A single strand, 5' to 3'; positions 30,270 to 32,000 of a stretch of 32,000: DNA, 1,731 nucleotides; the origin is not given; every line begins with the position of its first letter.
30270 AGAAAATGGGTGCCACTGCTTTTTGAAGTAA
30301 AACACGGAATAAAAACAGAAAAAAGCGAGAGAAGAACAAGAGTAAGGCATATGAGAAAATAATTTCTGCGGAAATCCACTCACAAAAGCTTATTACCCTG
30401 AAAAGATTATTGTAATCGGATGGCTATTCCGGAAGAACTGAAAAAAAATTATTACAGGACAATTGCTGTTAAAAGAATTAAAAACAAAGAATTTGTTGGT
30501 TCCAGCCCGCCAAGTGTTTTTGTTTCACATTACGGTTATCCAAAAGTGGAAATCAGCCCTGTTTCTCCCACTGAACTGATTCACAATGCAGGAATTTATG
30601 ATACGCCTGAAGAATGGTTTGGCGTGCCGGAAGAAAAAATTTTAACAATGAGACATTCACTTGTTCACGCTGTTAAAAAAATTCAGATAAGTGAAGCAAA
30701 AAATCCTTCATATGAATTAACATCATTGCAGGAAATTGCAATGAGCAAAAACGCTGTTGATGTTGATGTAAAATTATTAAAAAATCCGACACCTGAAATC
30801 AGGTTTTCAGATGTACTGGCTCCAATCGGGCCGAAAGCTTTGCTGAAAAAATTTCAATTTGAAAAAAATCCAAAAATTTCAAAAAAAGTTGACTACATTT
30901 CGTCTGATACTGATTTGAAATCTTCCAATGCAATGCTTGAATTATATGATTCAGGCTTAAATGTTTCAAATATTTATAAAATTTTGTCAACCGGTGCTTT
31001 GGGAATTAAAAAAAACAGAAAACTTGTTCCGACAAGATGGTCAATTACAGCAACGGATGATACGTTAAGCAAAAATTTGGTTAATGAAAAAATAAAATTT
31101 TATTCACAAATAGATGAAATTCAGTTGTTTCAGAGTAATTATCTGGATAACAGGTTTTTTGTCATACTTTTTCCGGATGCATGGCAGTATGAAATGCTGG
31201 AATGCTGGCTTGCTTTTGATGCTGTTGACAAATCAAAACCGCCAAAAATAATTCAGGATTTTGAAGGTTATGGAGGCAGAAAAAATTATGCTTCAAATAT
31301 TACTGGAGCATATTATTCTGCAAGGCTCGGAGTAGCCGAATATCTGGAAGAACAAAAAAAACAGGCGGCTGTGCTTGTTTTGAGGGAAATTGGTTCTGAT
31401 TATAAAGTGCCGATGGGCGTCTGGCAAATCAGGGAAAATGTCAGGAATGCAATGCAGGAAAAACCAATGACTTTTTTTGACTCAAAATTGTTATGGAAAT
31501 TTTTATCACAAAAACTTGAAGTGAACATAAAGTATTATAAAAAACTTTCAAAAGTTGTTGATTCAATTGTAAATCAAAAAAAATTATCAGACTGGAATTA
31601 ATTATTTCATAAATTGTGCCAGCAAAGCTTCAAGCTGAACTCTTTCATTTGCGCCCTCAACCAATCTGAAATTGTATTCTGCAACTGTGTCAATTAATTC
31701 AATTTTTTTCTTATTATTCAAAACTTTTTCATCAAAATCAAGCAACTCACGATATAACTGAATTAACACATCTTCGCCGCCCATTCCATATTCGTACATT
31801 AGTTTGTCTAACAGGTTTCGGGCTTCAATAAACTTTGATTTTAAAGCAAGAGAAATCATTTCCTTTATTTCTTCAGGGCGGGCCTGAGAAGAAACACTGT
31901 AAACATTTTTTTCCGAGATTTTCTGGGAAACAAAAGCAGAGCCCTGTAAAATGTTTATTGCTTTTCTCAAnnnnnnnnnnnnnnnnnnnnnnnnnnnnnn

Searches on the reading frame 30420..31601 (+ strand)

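Call 25: search_protein_families(library=pfam, proteins=[window:30420-31601:+], max_evalue=0.001)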
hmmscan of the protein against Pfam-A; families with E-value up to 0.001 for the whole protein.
window:30420-31601:+ (393 aa): 2 families
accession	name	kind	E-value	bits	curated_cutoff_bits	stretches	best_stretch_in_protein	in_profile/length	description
PF04894.17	Nre_N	-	4e-87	292.9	25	1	13-264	16-264/270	Archaeal Nre, N-terminal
PF04895.17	Nre_C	-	9.3e-36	122.5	27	1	282-392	1-110/110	Archaeal Nre, C-terminal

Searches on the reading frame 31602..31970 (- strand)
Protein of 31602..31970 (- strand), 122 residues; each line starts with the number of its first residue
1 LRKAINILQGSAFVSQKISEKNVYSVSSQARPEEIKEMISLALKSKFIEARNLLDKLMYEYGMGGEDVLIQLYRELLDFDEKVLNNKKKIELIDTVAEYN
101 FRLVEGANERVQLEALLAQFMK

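Call 82: search_protein_families(library=pfam, proteins=[window:31602-31970:-], max_evalue=0.01)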
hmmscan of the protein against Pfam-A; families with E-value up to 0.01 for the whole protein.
window:31602-31970:- (122 aa): 3 families
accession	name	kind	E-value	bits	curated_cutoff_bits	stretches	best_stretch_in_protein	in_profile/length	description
PF08542.16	Rep_fac_C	-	2.1e-22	79.8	23.6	1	31-119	2-88/88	Replication factor C C-terminal domain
PF22534.1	RFC_C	-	0.0013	19.8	27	1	45-121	19-92/93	Replication factor C subunit 3, C-terminal domain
PF04363.17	DUF496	-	0.0023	18.5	23.2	1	71-99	16-44/93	Protein of unknown function (DUF496)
